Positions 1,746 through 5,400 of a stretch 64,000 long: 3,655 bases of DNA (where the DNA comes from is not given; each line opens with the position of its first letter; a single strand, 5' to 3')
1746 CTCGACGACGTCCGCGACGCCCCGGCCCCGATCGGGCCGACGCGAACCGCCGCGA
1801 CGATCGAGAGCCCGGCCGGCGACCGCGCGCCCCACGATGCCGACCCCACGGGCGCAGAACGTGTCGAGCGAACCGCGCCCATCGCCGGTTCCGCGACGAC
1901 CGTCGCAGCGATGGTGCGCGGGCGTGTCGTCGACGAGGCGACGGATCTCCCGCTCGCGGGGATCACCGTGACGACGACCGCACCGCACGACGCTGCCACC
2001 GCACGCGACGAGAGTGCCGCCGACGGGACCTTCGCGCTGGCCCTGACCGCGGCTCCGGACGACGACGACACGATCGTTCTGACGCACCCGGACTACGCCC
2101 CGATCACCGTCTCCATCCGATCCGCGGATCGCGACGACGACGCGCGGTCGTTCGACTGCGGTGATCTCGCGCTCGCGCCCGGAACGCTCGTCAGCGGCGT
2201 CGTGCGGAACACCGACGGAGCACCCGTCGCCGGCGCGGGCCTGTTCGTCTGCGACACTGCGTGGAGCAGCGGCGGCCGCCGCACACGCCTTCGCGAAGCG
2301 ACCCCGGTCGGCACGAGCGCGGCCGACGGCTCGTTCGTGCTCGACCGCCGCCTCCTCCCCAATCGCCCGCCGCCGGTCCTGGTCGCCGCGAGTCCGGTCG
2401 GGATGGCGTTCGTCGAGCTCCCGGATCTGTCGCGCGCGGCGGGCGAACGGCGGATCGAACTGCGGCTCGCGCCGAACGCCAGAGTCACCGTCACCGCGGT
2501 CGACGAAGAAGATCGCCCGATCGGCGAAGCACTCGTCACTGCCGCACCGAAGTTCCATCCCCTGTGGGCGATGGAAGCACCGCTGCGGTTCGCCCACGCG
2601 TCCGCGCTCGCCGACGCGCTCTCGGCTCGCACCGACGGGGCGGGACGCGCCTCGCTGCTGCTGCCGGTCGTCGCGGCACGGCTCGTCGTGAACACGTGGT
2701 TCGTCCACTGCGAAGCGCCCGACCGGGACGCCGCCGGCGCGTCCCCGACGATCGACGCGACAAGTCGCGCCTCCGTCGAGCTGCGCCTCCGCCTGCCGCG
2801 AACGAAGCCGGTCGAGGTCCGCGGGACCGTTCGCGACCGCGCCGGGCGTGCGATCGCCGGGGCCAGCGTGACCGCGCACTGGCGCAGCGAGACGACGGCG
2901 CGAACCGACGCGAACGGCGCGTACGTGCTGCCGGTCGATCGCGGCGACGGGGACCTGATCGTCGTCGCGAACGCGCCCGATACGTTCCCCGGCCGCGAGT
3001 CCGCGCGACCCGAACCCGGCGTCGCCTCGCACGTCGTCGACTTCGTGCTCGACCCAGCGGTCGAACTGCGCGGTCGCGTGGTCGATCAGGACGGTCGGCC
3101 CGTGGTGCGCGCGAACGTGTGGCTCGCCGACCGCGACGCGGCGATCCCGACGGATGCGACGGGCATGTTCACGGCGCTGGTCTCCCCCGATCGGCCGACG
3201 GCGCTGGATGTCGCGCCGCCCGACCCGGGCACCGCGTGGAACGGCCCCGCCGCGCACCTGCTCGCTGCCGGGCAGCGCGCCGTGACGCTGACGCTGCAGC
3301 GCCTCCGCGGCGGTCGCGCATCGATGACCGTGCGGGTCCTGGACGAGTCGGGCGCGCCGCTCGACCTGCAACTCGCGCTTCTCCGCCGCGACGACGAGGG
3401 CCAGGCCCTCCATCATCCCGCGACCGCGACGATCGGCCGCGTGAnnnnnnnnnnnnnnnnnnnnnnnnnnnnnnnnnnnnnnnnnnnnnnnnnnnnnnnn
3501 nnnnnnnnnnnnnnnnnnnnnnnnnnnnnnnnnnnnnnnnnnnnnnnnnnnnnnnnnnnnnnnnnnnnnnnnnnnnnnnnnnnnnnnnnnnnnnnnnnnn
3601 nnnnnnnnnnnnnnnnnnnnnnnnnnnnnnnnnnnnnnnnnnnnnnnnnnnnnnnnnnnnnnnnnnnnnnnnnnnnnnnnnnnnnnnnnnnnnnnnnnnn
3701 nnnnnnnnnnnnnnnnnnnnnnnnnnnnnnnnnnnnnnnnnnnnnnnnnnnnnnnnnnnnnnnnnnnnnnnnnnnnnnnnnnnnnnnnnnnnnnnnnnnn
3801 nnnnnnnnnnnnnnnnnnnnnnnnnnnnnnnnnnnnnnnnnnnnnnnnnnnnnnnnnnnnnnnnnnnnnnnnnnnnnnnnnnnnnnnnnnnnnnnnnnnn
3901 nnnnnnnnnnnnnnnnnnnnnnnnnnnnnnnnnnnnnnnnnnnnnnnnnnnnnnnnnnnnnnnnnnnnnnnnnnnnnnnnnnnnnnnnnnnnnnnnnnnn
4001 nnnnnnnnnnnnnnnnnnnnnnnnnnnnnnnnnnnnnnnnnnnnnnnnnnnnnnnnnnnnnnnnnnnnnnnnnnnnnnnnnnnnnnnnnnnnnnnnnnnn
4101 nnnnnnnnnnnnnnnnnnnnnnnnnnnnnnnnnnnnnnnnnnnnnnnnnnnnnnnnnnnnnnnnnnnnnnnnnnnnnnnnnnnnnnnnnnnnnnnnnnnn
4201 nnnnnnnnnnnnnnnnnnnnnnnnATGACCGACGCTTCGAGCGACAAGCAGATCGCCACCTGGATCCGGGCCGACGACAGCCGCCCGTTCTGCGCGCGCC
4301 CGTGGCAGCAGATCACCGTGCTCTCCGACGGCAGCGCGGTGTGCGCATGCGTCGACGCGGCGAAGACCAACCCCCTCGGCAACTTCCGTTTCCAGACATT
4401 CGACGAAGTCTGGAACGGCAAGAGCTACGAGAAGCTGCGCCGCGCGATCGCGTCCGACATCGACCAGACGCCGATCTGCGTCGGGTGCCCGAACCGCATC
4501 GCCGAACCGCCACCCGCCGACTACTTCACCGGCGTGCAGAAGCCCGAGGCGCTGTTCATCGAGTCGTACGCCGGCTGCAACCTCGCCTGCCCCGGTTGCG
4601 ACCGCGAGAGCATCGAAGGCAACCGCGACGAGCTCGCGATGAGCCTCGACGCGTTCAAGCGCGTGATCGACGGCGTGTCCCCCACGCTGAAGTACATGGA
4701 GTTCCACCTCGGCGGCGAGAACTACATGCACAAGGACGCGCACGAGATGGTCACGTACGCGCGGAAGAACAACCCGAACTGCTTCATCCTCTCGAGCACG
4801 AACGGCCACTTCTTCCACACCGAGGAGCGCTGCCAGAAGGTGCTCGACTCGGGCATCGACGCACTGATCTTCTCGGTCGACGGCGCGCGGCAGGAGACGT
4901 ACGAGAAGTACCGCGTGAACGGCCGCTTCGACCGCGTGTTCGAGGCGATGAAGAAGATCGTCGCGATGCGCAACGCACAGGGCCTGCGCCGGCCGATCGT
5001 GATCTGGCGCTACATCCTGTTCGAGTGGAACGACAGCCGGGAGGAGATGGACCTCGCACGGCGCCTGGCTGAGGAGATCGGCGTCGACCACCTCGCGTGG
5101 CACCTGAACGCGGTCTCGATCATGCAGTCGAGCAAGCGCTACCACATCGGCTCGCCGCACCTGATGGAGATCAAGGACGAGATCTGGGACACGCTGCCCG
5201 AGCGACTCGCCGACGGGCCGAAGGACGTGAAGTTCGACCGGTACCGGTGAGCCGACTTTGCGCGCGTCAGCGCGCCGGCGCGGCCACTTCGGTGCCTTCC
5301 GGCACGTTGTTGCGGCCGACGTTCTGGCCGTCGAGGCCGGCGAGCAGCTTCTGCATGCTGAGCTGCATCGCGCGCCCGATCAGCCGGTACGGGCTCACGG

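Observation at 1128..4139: ECF sigma factor fused in one reading frame to a transmembrane helix and ~790 aa of extracytoplasmic Ig-like repeats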

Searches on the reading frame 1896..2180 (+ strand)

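Call 69: search_protein_families(library=pfam, proteins=[window:1896-2180:+], max_evalue=1)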
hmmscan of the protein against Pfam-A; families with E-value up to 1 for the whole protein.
window:1896-2180:+ (95 aa): 5 families
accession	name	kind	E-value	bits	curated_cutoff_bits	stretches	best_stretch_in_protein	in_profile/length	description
PF13620.12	CarboxypepD_reg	-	3.6e-08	34.1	32.3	1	7-75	2-68/82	Carboxypeptidase regulatory-like domain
PF13715.12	CarbopepD_reg_2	-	9.7e-05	22.8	32.2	1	7-77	1-65/88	CarboxypepD_reg-like domain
PF25020.1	TTR_TEN1-4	-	0.0012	19.1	27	1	3-50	5-49/86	Teneurin TTR-like domain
PF02369.22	Big_1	-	0.033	14.7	34.9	1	7-60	21-76/93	Bacterial Ig-like domain (group 1)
PF04785.17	Rhabdo_M2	-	0.33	10.7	25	1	50-72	21-43/202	Rhabdovirus matrix protein M2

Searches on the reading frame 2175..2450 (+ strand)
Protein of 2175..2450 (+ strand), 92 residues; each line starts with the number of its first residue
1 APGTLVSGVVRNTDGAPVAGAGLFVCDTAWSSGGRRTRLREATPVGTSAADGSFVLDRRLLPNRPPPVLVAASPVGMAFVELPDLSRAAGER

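Call 69: search_protein_families(library=pfam, proteins=[window:2175-2450:+], max_evalue=1)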
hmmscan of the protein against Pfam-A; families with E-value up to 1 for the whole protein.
window:2175-2450:+ (92 aa): 1 family
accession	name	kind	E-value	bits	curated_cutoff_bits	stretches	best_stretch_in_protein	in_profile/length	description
PF13620.12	CarboxypepD_reg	-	0.0071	17.1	32.3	1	6-57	2-43/82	Carboxypeptidase regulatory-like domain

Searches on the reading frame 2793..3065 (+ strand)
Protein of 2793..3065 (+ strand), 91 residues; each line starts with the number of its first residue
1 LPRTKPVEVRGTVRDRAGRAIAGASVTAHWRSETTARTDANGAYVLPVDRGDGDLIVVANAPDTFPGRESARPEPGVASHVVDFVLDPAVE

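Call 69: search_protein_families(library=pfam, proteins=[window:2793-3065:+], max_evalue=1)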
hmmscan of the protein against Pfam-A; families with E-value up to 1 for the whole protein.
window:2793-3065:+ (91 aa): 5 families
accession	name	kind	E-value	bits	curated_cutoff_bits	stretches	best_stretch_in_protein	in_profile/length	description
PF13620.12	CarboxypepD_reg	-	2.5e-10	41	32.3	1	9-64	2-59/82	Carboxypeptidase regulatory-like domain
PF13715.12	CarbopepD_reg_2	-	0.00063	20.2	32.2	1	9-57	1-50/88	CarboxypepD_reg-like domain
PF02369.22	Big_1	-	0.00096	19.6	34.9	1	6-44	18-62/93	Bacterial Ig-like domain (group 1)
PF16371.11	MetallophosN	-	0.041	14.5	35.6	1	11-56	1-41/77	N terminal of Calcineurin-like phosphoesterase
PF15976.11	CooC_C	-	0.074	13.5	29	1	6-59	16-66/93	CS1-pili formation C-terminal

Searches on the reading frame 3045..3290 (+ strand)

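Call 69: search_protein_families(library=pfam, proteins=[window:3045-3290:+], max_evalue=1)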
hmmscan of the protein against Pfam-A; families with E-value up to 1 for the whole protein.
window:3045-3290:+ (82 aa): 6 families
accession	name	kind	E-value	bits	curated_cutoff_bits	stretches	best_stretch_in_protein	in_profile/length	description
PF13620.12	CarboxypepD_reg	-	1.2e-06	29.2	32.3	1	8-48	2-47/82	Carboxypeptidase regulatory-like domain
PF13715.12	CarbopepD_reg_2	-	0.0016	18.9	32.2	1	9-44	2-38/88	CarboxypepD_reg-like domain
PF02369.22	Big_1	-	0.061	13.9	34.9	1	6-47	19-67/93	Bacterial Ig-like domain (group 1)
PF24107.1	DUF7382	-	0.077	13.3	27.4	1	8-34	22-48/65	Domain of unknown function (DUF7382)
PF25020.1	TTR_TEN1-4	-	0.11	12.9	27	1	8-46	9-49/86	Teneurin TTR-like domain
PF00775.27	Dioxygenase_C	-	0.13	12.1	27.3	1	8-29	32-55/182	Dioxygenase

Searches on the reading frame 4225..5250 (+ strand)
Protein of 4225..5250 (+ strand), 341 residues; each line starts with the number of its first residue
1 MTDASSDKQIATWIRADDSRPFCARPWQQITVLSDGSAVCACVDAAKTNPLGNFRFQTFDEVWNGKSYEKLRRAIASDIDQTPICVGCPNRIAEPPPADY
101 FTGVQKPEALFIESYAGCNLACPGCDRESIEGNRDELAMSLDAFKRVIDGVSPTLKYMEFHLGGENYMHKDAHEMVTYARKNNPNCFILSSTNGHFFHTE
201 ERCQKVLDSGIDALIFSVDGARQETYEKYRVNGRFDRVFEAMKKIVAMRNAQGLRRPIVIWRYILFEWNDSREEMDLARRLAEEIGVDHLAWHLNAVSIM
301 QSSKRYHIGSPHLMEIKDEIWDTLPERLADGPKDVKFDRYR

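Call 8: search_protein_families(library=pfam, proteins=[window:4225-5250:+], max_evalue=1)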
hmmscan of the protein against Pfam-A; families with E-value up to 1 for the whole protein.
window:4225-5250:+ (341 aa): 3 families
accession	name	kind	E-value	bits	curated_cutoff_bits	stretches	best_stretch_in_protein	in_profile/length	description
PF04055.27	Radical_SAM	-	2.4e-14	54.3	29.5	1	113-246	2-137/166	Radical SAM superfamily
PF13186.11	SPASM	-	2e-10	41.2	21.5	1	23-89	1-67/67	Iron-sulfur cluster-binding domain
PF13353.11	Fer4_12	-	2.2e-05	25.2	22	1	116-230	13-125/137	4Fe-4S single cluster domain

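Call 9: search_protein_families(library=ncbifam, proteins=[window:4225-5250:+], max_evalue=1)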
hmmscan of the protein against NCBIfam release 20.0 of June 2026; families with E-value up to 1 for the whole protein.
window:4225-5250:+ (341 aa): 42 families (the best 25 are shown)
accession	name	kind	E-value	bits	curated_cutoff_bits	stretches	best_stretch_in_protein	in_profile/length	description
TIGR04317.1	W_rSAM_matur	equivalog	5.4e-24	85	380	1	107-290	3-179/349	tungsten cofactor oxidoreductase radical SAM maturase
TIGR04311.1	rSAM_Geo_metal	subfamily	3.1e-23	82.5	400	2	107-289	2-181/423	radical SAM/SPASM family putative metalloenzyme maturase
TIGR04545.1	rSAM_ahbD_hemeb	equivalog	5.1e-14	52.4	500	1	115-252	7-138/339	heme b synthase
TIGR04055.1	rSAM_NirJ2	equivalog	1.9e-13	50.7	500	1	117-284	9-163/326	putative heme d1 biosynthesis radical SAM protein NirJ2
NF045574.1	sacti_mat_StsB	exception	5.7e-12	45.2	625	1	116-257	104-236/466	StsB family radical SAM/SPASM domain sactipeptide maturase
TIGR03962.1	mycofact_rSAM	equivalog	2.2e-11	43.5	265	1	102-263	6-161/339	mycofactocin radical SAM maturase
TIGR04054.1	rSAM_NirJ1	equivalog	2.5e-11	42.9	650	1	115-258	43-182/387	putative heme d1 biosynthesis radical SAM protein NirJ1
TIGR04053.2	TIGR04053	equivalog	3.6e-11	42.9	395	1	105-247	5-147/366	TIGR04053 family radical SAM/SPASM domain-containing protein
TIGR04133.1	rSAM_w_lipo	hypoth_equivalog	4e-11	42.4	425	1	108-249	24-164/350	TIGR04133 family radical SAM/SPASM protein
NF033640.1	N_Twi_rSAM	subfamily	1.2e-10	41.1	170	2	20-90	2-71/398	twitch domain-containing radical SAM protein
TIGR04466.1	rSAM_BlsE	equivalog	1.4e-09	37.9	400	1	109-249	4-138/327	cytosylglucuronate decarboxylase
TIGR04340.1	rSAM_ACGX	hypoth_equivalog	1.6e-09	37.4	400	1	117-245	12-141/341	radical SAM/SPASM domain protein, ACGX system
TIGR04347.1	pseudo_SAM_Halo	equivalog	2.5e-09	36.9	525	1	116-257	46-183/390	TIGR04347 family pseudo-SAM/SPASM protein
TIGR04051.1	rSAM_NirJ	equivalog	4.5e-09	35.7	515.45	1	118-255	12-145/354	heme d1 biosynthesis radical SAM protein NirJ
TIGR04251.1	SCM_rSAM_ScmF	equivalog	9.7e-09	35.1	400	1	116-292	12-179/353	SynChlorMet cassette radical SAM/SPASM protein ScmF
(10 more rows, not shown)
